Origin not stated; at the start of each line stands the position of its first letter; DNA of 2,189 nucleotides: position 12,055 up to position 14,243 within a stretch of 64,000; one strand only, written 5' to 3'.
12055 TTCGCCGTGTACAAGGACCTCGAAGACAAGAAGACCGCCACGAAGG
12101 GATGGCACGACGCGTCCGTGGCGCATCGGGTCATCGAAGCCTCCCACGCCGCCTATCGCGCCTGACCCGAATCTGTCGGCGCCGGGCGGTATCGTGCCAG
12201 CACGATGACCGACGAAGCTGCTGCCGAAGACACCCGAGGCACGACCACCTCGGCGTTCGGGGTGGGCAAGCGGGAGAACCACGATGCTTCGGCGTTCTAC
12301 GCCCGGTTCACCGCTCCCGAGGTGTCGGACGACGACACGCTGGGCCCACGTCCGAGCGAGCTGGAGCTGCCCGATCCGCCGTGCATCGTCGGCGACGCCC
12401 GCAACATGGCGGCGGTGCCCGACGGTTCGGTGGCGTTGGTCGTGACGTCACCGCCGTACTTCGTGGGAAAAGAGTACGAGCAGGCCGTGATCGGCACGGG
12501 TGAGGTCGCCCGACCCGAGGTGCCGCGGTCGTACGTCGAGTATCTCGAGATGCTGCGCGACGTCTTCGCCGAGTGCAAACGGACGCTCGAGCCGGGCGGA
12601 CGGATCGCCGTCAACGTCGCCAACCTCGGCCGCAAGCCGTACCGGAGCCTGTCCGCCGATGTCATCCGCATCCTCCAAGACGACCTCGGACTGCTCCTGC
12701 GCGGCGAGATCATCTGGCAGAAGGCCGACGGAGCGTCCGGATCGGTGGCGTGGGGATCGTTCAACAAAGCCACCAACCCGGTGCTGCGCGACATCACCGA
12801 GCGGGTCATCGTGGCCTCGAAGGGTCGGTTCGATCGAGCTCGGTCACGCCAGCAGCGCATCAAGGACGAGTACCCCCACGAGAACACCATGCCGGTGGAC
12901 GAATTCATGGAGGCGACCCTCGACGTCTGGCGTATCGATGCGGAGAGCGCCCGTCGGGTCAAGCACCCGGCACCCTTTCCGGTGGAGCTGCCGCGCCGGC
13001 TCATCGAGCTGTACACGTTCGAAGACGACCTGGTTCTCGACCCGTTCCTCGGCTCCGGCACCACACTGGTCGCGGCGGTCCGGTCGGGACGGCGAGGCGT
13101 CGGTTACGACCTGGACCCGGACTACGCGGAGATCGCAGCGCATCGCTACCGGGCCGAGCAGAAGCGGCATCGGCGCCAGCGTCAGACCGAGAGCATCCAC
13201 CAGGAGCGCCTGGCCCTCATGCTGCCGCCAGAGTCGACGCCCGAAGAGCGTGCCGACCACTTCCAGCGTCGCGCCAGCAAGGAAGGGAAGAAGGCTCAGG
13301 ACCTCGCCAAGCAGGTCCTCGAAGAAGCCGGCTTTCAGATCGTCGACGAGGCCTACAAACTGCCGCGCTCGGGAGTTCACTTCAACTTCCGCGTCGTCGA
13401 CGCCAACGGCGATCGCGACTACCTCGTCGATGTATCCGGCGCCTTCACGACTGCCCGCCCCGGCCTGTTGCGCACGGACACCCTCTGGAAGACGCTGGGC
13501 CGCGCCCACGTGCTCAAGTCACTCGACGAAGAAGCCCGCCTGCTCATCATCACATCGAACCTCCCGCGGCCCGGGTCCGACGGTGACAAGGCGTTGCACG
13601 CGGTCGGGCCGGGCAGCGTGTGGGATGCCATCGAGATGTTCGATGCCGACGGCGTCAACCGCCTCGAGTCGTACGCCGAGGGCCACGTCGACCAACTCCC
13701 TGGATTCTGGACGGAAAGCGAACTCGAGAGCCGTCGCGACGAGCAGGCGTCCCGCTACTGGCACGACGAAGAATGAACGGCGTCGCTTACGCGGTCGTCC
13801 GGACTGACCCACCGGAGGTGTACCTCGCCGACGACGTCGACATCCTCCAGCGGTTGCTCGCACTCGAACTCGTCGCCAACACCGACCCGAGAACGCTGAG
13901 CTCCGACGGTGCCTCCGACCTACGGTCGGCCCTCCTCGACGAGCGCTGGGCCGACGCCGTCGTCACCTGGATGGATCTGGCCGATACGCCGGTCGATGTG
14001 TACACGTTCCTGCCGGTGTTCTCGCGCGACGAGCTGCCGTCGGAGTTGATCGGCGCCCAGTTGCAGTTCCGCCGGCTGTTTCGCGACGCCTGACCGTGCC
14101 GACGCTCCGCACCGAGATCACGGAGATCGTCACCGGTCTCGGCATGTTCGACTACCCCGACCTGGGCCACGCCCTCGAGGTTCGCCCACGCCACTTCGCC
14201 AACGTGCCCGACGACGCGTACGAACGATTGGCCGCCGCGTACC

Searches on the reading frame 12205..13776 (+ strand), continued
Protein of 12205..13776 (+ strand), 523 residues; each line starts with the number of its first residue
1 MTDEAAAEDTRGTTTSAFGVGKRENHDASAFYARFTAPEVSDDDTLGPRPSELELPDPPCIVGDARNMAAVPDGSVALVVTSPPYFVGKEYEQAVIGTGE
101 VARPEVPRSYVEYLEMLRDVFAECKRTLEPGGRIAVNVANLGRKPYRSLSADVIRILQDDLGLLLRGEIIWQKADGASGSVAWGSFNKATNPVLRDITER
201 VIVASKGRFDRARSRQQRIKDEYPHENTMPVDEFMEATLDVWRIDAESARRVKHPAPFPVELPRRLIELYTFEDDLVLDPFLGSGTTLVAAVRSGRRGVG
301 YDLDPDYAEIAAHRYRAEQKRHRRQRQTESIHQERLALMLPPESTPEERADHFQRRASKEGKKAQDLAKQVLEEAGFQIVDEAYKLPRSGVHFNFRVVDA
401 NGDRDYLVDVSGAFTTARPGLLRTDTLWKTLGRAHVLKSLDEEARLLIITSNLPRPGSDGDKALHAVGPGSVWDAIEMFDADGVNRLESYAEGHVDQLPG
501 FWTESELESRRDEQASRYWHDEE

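Call 94: predict_structure(alignment_id=A4)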
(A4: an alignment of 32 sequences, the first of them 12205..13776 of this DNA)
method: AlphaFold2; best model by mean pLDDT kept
length: 523 residues; sequences in the alignment: 32
mean_pLDDT: 74.0   pTM: 0.56
mean pLDDT of the five models: 74.0, 71.3, 71.2, 70.9, 67.6
residues with pLDDT >= 90: 176; 70-90: 144; 50-70: 114; < 50: 89
segments of 3 or more residues with pLDDT < 50: 1-28, 92-94, 141-145, 243-257, 327-336, 413-421
pLDDT, mean of each block of 10 residues (from residue 1): 35 31 41 53 83 93 94 94 66 47 71 90 94 80 57 83 68 56 56 53 72 86 82 53 45 46 83 94 89 93 90 91 55 48 67 63 79 95 92 95 94 50 67 90 92 79 88 90 92 93 90 68 46
secondary structure, 60 per line:
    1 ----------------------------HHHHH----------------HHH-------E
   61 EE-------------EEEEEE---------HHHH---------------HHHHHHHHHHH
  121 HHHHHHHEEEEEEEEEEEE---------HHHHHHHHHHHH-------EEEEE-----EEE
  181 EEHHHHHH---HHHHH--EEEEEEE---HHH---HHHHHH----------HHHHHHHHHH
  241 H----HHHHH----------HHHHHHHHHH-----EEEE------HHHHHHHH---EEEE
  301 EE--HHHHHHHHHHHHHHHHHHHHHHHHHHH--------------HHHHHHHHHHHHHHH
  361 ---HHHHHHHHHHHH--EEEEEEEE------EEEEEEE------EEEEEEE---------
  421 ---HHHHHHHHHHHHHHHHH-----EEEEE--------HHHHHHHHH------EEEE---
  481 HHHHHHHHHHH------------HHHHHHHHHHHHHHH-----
elements in order: H29-33 E60-62 E76-81 H91-94 H110-127 E128-139 H149-160 E168-172 E178-182 H183-188 H192-196 E199-205 H215-220 H231-241 H246-250 H261-270 E276-279 H286-293 E297-302 H305-331 H346-360 H364-375 E378-385 E392-398 E405-411 H424-440 E446-450 H459-467 E474-477 H481-491 H504-518

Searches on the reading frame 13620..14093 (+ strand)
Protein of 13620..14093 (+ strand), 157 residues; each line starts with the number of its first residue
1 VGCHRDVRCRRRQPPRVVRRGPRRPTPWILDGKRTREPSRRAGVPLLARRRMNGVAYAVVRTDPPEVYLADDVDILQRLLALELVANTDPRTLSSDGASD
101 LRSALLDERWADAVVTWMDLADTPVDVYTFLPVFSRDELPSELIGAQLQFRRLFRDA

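Call 3: search_protein_families(library=pfam, proteins=[window:13620-14093:+], max_evalue=1)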
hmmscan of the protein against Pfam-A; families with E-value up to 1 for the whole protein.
window:13620-14093:+ (157 aa): 0 families

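Call 4: search_protein_families(library=padloc, proteins=[window:13620-14093:+], max_evalue=1)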
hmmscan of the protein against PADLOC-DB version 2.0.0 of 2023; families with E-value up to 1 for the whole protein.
window:13620-14093:+ (157 aa): 0 families

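Call 5: search_protein_families(library=ncbifam, proteins=[window:13620-14093:+], max_evalue=1)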
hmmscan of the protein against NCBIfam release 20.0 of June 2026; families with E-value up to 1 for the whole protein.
window:13620-14093:+ (157 aa): 0 families
